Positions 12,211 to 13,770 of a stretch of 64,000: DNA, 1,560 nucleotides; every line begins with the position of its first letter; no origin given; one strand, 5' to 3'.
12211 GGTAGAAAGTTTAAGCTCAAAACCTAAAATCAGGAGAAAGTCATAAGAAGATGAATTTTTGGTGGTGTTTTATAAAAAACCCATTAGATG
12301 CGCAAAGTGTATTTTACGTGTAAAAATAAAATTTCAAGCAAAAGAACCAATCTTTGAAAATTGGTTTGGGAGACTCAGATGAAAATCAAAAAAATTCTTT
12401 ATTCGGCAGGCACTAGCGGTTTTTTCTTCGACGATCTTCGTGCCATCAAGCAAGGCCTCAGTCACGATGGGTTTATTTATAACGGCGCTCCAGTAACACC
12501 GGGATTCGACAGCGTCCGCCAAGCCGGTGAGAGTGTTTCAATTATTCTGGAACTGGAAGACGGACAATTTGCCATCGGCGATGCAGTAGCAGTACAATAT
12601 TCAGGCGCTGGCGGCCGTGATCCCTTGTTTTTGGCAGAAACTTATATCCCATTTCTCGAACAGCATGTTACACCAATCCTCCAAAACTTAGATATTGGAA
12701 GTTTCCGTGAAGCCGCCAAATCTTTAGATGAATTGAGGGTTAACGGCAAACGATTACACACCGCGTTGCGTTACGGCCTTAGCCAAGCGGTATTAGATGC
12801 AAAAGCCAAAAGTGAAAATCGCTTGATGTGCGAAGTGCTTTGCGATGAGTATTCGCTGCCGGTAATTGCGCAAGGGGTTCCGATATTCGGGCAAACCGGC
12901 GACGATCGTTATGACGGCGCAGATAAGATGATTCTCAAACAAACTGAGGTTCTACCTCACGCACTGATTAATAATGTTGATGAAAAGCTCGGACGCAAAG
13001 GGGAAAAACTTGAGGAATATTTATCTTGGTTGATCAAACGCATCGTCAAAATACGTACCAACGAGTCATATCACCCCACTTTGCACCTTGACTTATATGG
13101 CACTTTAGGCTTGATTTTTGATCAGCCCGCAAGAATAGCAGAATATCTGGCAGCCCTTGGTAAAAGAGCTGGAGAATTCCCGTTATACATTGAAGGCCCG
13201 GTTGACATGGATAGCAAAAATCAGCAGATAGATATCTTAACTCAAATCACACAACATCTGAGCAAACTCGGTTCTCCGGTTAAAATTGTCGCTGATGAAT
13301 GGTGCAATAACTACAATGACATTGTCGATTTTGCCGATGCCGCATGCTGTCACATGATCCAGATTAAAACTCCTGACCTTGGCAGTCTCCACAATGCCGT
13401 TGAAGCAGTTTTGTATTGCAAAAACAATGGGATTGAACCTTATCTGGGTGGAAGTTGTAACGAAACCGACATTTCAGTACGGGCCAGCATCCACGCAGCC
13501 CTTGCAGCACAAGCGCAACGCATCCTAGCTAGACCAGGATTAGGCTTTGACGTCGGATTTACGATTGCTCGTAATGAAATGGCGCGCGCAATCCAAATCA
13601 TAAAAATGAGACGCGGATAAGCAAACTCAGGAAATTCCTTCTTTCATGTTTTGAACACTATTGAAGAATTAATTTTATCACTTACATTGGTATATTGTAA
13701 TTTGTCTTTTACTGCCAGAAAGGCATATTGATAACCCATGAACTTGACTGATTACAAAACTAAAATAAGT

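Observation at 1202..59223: Dispersed family of (CG)n-based perfect palindromes marking gene ends (REP-like element, nine copies in 64 kb)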

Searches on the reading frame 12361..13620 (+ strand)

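Call 13: search_protein_families(library=pfam, proteins=[window:12361-13620:+])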
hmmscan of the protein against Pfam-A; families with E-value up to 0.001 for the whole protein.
window:12361-13620:+ (419 aa): 3 families
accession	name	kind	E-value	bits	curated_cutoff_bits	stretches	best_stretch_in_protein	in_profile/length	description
PF07476.17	MAAL_C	-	1.7e-103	345.6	27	1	168-415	2-248/249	Methylaspartate ammonia-lyase C-terminus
PF05034.18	MAAL_N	-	2.3e-68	229.3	27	1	7-164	1-158/159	Methylaspartate ammonia-lyase N-terminus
PF13378.12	MR_MLE_C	-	3.3e-10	40.5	29.4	1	258-389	59-177/219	Enolase C-terminal domain-like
